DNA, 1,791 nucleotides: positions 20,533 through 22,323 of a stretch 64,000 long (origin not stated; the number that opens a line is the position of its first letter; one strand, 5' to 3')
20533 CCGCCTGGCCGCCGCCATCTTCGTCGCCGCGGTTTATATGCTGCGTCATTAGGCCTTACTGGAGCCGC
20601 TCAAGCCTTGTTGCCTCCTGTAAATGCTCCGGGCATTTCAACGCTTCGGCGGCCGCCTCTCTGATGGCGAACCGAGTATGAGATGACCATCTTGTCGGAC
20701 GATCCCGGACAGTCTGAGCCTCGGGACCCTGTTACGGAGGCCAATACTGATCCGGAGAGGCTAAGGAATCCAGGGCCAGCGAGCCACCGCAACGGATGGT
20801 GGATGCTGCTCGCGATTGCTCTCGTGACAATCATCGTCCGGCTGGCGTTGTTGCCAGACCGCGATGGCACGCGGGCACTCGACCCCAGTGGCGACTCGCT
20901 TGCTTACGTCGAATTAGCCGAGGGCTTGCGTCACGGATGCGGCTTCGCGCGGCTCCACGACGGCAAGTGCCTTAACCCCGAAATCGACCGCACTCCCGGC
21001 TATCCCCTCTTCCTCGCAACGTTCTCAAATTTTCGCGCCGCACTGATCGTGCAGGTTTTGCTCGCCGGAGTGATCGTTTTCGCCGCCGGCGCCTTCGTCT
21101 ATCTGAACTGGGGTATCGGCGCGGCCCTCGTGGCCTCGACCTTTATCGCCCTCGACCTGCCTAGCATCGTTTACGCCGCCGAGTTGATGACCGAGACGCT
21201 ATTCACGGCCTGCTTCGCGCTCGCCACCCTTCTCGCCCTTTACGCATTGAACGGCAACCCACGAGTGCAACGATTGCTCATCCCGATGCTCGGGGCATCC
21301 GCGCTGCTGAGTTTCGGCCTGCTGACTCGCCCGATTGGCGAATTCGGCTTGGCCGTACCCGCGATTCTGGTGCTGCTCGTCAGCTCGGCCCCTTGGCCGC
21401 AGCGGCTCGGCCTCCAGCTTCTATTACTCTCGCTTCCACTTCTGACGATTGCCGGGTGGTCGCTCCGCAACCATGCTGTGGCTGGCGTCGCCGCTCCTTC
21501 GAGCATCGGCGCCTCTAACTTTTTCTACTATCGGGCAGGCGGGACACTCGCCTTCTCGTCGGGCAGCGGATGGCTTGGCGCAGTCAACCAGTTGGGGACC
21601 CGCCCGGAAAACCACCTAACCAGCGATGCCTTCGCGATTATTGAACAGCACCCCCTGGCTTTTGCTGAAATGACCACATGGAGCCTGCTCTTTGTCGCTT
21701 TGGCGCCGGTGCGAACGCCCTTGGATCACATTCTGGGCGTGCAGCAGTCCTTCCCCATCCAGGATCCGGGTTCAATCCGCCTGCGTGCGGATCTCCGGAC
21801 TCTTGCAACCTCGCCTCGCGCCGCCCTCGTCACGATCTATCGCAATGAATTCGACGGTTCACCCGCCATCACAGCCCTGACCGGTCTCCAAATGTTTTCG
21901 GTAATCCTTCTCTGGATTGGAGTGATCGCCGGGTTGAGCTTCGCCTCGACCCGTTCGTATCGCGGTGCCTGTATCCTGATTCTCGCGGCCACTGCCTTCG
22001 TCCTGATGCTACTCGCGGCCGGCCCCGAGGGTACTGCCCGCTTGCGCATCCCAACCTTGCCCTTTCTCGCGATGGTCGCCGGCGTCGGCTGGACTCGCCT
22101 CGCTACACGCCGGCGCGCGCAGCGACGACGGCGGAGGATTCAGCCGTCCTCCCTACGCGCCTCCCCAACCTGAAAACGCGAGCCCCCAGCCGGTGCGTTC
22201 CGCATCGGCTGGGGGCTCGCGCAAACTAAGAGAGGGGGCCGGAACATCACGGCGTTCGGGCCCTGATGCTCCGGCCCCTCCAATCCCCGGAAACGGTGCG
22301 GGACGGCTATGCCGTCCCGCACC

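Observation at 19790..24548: UppP followed by two ArnT/PMT_2-like GT-C glycosyltransferases flanking an antisense CDGSH iron-sulfur gene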

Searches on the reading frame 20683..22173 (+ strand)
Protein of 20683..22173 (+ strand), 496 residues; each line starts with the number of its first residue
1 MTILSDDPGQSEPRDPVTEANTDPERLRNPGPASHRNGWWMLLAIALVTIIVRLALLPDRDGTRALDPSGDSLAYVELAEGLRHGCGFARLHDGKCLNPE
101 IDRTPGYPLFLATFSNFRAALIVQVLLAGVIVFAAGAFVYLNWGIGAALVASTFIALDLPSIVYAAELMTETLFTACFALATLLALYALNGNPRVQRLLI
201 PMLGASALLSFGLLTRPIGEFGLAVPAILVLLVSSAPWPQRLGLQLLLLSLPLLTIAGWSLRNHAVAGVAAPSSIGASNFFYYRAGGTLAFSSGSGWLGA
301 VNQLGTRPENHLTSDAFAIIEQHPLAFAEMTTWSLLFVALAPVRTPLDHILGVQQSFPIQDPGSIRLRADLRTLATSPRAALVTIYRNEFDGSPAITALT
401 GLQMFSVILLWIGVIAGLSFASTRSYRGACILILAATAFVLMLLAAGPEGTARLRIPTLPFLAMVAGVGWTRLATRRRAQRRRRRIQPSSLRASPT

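Call 3: search_protein_families(library=pfam, proteins=[window:20683-22173:+], max_evalue=0.01)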
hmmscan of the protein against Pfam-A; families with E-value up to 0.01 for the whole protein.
window:20683-22173:+ (496 aa): 0 families

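Call 4: search_protein_families(library=ncbifam, proteins=[window:20683-22173:+], max_evalue=0.01)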
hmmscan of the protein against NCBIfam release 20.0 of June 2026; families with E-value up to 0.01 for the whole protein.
window:20683-22173:+ (496 aa): 0 families

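Call 6: search_protein_families(library=pfam, proteins=[window:20683-22173:+], max_evalue=10)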
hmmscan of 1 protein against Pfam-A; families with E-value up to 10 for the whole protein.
window:20683-22173:+ (496 aa): 1 family
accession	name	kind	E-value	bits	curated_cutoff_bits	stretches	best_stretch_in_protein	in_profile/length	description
PF08285.16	DPM3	-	0.51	11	25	1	172-213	7-50/90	Dolichol-phosphate mannosyltransferase subunit 3 (DPM3)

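Call 10: search_solved_structures(query=window:20683-22173:+, max_evalue=10, show_alignments=2)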
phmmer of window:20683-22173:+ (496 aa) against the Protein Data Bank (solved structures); distinct sequences matched with E-value up to 10: 0.

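Call 11: find_homologous_proteins(query=window:20683-22173:+, max_evalue=0.001)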
Query window:20683-22173:+ (496 aa): 63 proteins with E <= 0.001 among 8000 candidates.
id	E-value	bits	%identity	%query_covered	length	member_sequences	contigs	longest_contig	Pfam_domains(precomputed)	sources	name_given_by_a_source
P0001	0.0e+0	1077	100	100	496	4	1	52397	-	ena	-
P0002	3.4e-221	754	70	100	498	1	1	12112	-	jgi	jgi:hypothetical protein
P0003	9.7e-215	732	71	99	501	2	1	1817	-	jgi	jgi:4-amino-4-deoxy-L-arabinose transferase-like glycosyltransferase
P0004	3.8e-179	615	64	91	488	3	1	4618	-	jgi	jgi:hypothetical protein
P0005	2.8e-175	602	64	88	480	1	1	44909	PF13231.13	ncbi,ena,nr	ncbi:MAG TPA: hypothetical protein VJN94_17120 [Candidatus Binataceae bacterium]|nr:hypothetical pro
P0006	1.5e-167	577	71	74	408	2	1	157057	-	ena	-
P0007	3.2e-162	559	60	89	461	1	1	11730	-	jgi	jgi:hypothetical protein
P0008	5.2e-146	506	57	87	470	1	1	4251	-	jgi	jgi:hypothetical protein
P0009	2.4e-144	500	75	65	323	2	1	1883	-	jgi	-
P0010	8.8e-135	469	79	56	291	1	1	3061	-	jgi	jgi:hypothetical protein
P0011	7.1e-123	429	50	86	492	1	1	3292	-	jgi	-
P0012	2.1e-114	401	47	86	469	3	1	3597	-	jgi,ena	jgi:hypothetical protein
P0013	3.3e-114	401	47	86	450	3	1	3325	-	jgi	jgi:hypothetical protein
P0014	1.1e-113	399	45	92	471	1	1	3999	-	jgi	jgi:hypothetical protein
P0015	2.5e-113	398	46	86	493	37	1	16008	-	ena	-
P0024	3.5e-82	295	39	88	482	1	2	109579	-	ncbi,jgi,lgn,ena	-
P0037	2.0e-52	197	32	86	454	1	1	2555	PF13231.13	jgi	jgi:4-amino-4-deoxy-L-arabinose transferase-like glycosyltransferase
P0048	3.8e-16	77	28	79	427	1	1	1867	PF13231.13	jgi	-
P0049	2.8e-15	74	27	87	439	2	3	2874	PF13231.13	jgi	jgi:hypothetical protein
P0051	8.5e-12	63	26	81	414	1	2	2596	PF13231.13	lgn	-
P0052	1.8e-11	62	27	87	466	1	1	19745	PF13231.13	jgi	jgi:Dolichyl-phosphate-mannose-protein mannosyltransferase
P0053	3.3e-11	61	27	75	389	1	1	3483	PF13231.13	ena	-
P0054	4.2e-11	61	26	80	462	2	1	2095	PF13231.13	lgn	-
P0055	5.8e-11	60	27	81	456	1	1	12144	PF13231.13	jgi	jgi:hypothetical protein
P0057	7.1e-11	60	33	43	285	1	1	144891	PF02366.25,PF13231.13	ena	-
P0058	2.8e-8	51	24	85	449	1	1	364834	PF02366.25,PF13231.13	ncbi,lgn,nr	ncbi:MAG: hypothetical protein JWO44_2625 [Bacteroidetes bacterium]|nr:hypothetical protein [Bactero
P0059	3.7e-8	51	20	87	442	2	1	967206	PF02366.25,PF13231.13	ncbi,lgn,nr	ncbi:MAG: hypothetical protein JWO09_2895 [Bacteroidetes bacterium]|nr:hypothetical protein [Bactero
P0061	8.0e-5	40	25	82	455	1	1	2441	PF13231.13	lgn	-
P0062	5.3e-4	37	26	81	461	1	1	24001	PF13231.13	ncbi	-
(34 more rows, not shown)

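Call 14: search_solved_structures(query=A1, max_evalue=10, show_alignments=2)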
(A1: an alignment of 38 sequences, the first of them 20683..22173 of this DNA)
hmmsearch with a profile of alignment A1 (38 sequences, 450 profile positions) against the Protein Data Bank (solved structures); distinct sequences matched with E-value up to 10: 3.
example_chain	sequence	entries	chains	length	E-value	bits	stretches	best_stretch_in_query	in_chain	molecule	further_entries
4il6_R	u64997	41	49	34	0.42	12.5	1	219-238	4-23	Photosystem II protein Y | Photosystem II reaction center protein Y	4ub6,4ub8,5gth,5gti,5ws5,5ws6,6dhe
11yo_R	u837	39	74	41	0.44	12.4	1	218-238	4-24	Photosystem II protein Y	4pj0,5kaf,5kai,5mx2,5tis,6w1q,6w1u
6w1o_R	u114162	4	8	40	0.51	12.2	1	219-238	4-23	Photosystem II protein Y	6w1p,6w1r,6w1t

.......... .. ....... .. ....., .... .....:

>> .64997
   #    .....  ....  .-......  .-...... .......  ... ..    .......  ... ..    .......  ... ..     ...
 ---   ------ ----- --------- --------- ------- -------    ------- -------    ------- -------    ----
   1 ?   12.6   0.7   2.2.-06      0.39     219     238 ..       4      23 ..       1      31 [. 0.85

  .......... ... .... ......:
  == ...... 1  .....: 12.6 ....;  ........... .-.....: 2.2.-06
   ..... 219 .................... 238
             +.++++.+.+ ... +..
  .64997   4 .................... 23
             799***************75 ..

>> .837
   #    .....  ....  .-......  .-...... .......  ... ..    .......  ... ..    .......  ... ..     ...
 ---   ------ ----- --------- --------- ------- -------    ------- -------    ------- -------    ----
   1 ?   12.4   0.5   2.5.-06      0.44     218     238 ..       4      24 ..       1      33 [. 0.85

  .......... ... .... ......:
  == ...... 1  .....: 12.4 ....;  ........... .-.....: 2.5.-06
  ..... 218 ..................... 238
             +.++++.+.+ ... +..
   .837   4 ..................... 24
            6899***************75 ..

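Call 18: find_encoding_contigs(protein=P0005, flank=8000, max_places=3)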
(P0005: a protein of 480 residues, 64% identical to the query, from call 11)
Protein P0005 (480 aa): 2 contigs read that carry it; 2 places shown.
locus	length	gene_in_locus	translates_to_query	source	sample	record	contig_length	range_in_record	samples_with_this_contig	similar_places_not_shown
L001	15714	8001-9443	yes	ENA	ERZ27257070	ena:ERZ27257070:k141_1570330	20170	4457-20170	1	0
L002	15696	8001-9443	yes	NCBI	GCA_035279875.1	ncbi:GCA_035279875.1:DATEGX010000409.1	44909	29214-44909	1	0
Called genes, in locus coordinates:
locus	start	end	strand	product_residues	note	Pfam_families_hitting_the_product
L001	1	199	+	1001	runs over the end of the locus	PF13116:YhdP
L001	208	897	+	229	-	PF09837:DUF2064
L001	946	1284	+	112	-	PF03091:CutA1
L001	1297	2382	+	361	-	PF00155:Aminotran_1_2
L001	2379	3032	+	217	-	PF01195:Pept_tRNA_hydro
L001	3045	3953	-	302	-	PF00903:Glyoxalase, PF22632:BphC_D1, PF00903:Glyoxalase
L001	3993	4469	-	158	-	PF13577:SnoaL_4, PF00866:Ring_hydroxyl_B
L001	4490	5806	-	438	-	PF00355:Rieske, PF00848:Ring_hydroxyl_A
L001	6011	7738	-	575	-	PF07969:Amidohydro_3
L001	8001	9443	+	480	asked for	PF13231:PMT_2 (weak)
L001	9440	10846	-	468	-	PF06074:Portal_Mu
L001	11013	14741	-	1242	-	PF12708:Pect-lyase_RHGA_epim (weak)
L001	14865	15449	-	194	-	PF21882:Gp53-like_C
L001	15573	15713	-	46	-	?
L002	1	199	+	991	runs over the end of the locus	PF13116:YhdP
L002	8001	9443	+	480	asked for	PF13231:PMT_2 (weak)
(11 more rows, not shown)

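Call 19: find_encoding_contigs(protein=P0006, flank=8000, max_places=2)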
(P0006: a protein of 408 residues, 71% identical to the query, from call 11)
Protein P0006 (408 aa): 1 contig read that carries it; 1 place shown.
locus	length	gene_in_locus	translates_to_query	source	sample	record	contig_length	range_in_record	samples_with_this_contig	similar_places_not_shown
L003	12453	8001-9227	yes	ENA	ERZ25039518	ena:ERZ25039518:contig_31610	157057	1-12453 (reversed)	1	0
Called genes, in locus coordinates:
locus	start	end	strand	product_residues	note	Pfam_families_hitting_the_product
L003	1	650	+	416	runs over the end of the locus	PF04909:Amidohydro_2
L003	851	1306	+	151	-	PF00034:Cytochrom_C (weak)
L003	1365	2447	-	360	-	PF00296:Bac_luciferase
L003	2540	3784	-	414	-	PF00464:SHMT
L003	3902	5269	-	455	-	PF07992:Pyr_redox_2 (faint)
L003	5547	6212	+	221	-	-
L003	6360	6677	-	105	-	-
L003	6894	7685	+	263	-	PF02673:BacA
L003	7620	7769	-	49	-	-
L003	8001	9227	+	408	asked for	-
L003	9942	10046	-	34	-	-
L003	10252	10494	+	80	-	-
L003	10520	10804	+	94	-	-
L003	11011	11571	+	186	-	-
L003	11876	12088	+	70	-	-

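Call 20: find_encoding_contigs(protein=P0002, flank=8000, max_places=2)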
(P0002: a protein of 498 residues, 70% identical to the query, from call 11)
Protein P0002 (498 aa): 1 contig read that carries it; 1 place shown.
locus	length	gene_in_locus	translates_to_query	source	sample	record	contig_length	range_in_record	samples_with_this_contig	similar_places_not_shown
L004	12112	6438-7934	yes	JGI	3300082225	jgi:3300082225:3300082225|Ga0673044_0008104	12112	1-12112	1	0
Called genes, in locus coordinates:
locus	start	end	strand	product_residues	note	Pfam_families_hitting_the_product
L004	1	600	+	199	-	?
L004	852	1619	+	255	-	PF14023:Bestrophin-like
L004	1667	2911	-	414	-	PF00464:SHMT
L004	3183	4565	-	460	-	-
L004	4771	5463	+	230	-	-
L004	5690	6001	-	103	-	-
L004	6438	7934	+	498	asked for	-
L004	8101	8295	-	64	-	PF09360:zf-CDGSH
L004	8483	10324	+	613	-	PF02366:PMT, PF13231:PMT_2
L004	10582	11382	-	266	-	PF02146:SIR2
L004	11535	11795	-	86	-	-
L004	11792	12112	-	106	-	?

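Call 21: predict_structure(alignment_id=A1)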
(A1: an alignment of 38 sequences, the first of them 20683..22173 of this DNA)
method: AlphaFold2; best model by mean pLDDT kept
length: 496 residues; sequences in the alignment: 38
mean_pLDDT: 90.3   pTM: 0.90
mean pLDDT of the five models: 90.3, 88.7, 88.7, 87.6, 87.5
residues with pLDDT >= 90: 383; 70-90: 67; 50-70: 27; < 50: 19
segments of 3 or more residues with pLDDT < 50: 1-11
pLDDT, mean of each block of 10 residues (from residue 1): 46 50 52 73 98 90 81 94 96 96 95 94 97 98 96 97 93 97 96 83 98 94 94 94 97 97 92 91 96 94 91 95 98 96 89 86 90 94 92 92 96 97 96 98 93 94 98 94 82 59
secondary structure, 60 per line:
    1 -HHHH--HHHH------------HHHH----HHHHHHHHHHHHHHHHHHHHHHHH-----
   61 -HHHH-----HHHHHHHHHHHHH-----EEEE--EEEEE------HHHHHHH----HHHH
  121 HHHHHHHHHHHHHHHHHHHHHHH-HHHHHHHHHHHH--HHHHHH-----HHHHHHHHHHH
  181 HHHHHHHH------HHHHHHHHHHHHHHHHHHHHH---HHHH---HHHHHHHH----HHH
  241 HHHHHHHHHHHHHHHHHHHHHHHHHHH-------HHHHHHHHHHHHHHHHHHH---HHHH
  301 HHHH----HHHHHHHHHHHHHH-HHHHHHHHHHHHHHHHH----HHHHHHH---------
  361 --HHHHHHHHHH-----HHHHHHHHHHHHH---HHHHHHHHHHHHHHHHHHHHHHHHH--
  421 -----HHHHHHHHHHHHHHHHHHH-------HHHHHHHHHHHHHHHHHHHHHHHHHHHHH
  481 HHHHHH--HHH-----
elements in order: H2-5 H8-11 H24-27 H32-55 H62-65 H71-83 E89-92 E95-99 H106-112 H117-143 H145-156 H159-164 H170-188 H195-215 H219-222 H226-233 H238-267 H275-293 H297-304 H309-322 H324-340 H345-351 H363-372 H378-390 H394-418 H426-444 H452-486

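Call 22: find_encoding_contigs(protein=P0024, flank=8000, max_places=2)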
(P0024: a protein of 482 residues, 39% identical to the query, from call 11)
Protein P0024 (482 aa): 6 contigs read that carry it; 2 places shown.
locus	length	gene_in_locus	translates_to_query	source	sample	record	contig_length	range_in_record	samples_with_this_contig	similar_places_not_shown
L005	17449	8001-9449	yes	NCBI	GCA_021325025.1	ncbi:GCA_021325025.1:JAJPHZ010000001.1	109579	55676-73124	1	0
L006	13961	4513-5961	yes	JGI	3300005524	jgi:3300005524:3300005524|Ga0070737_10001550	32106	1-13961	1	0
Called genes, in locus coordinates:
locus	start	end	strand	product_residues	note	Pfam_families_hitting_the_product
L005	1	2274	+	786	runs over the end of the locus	PF02706:Wzz, PF13807:GNVR, PF01656:CbiA (weak), PF10609:ParA, PF13614:AAA_31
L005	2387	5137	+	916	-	PF04932:Wzy_C, PF23914:TPR_CcmH_CycH (faint), PF07719:TPR_2 (faint), PF13181:TPR_8 (faint), PF13414:TPR_11 (faint), PF13432:TPR_16 (weak), PF14559:TPR_19 (weak), PF13428:TPR_14 (weak), +1 more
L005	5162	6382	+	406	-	PF13439:Glyco_transf_4, PF13579:Glyco_trans_4_4, PF00534:Glycos_transf_1, PF13524:Glyco_trans_1_2, PF13692:Glyco_trans_1_4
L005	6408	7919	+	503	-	-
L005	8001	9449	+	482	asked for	-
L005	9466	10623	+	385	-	PF13439:Glyco_transf_4 (weak), PF00534:Glycos_transf_1, PF13692:Glyco_trans_1_4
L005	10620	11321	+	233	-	PF13489:Methyltransf_23, PF13847:Methyltransf_31 (faint), PF08241:Methyltransf_11, PF08242:Methyltransf_12, PF13649:Methyltransf_25 (weak)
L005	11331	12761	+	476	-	-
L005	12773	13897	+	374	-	PF13439:Glyco_transf_4, PF13579:Glyco_trans_4_4, PF20706:GT4-conflict, PF00534:Glycos_transf_1, PF13692:Glyco_trans_1_4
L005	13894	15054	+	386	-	PF13439:Glyco_transf_4, PF13579:Glyco_trans_4_4 (weak), PF13524:Glyco_trans_1_2 (faint), PF00534:Glycos_transf_1 (weak), PF13692:Glyco_trans_1_4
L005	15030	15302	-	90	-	-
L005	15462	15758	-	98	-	-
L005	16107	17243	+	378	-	PF13439:Glyco_transf_4, PF13579:Glyco_trans_4_4, PF20706:GT4-conflict (weak), PF00534:Glycos_transf_1, PF13692:Glyco_trans_1_4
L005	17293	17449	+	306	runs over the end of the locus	PF05050:Methyltransf_21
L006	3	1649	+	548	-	?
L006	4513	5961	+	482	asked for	-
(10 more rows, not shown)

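Call 24: fold_search(model_id=the predicted structure, library=pdb)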
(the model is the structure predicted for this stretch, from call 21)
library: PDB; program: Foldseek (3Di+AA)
matches with E <= 10: 371; with E <= 0.001: 12
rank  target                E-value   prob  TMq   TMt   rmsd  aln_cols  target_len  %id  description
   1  5f15                  6.4e-05  1.00  0.37  0.34  18.4       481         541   18  Crystal Structure of ArnT from Cupriavidus metallidurans bound to Undecaprenyl phosphate (released 2016-02-17)
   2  9i5k_A                8.0e-05  1.00  0.34  0.35  19.4       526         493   12  Structure of the Chaetomium thermophilum Pmt4 homodimer (C2 symmetry) (released 2025-12-24)
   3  9n9j_I                8.3e-05  1.00  0.46  0.34  17.0       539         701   13  Structure of a GRP94 folding intermediate engaged with a CCDC134- and FKBP11-bound secretory translocon (released 2025-11-19)
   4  5ezm                  1.2e-04  1.00  0.38  0.35  18.1       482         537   15  Crystal Structure of ArnT from Cupriavidus metallidurans in the apo state (released 2016-02-17)
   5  6ftg_5                1.3e-04  1.00  0.46  0.36  17.9       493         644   14  Subtomogram average of OST-containing ribosome-translocon complexes from canine rough microsomal membranes (released 2018-03-21)
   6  9i5l_A                1.8e-04  1.00  0.34  0.25   5.5       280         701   14  Structure of the Chaetomium thermophilum Pmt4 homodimer (C1 symmetry) (released 2025-12-24)
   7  6s7t_A                3.2e-04  1.00  0.46  0.33  12.8       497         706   14  Cryo-EM structure of human oligosaccharyltransferase complex OST-B (released 2019-12-18)
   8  3wak                  3.3e-04  1.00  0.44  0.27  17.2       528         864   12  Crystal structure of the Archaeoglobus fulgidus oligosaccharyltransferase (O29867_ARCFU) in the apo form (released 2013-10-30)
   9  7e9s_A                3.6e-04  1.00  0.43  0.27  15.9       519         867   13  Archaeal oligosaccharyltransferase AglB from Archaeoglobus fulgidus in complex with an inhibitory peptide and a dolich (released 2021-09-08)
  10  5gmy_A                4.7e-04  1.00  0.46  0.29  16.4       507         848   13  Crystal structure of the Archaeoglobus fulgidus oligosaccharyltransferase (O29867_ARCFU) tethered with an acceptor pep (released 2017-02-01)
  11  8pn9_A                5.5e-04  1.00  0.47  0.37  15.4       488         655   12  Structure of human oligosaccharyltransferase OST-A complex bound to NGI-1 (released 2024-05-08)
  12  8b6l_I                7.4e-04  1.00  0.44  0.33  16.6       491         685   13  Subtomogram average of the human Sec61-TRAP-OSTA-translocon (released 2022-12-07)
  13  9s6r_A                3.1e-03  1.00  0.33  0.40  14.6       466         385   12  Ternary cryo-EM structure of yeast ALG3 with Dol25-PP-GlcNAc2Man5, Dol25-P-Man, and Fab (released 2026-03-18)
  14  3waj                  3.7e-03  1.00  0.45  0.30  16.3       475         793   12  Crystal structure of the Archaeoglobus fulgidus oligosaccharyltransferase (O29867_ARCFU) complex with Zn and sulfate (released 2013-10-30)
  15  9ub7_B                5.1e-03  1.00  0.37  0.45  11.6       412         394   14  Structure of glycosylphosphatidylinositol transamidase,state 1 (released 2026-04-08)
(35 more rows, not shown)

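Call 73: find_related_loci(query=A1, collection=viral_contigs, flank=8000)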
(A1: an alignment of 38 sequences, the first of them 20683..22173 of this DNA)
Query A1 (496 aa) in viral_contigs; peptide patterns used: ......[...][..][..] (x = any residue, [..] = any of these).
6 stretches matched a pattern; 1 encode a relative of the query (tblastn E <= 1e-3); 1 distinct loci.
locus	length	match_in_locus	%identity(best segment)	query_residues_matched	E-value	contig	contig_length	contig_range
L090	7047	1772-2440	32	42-274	1e-15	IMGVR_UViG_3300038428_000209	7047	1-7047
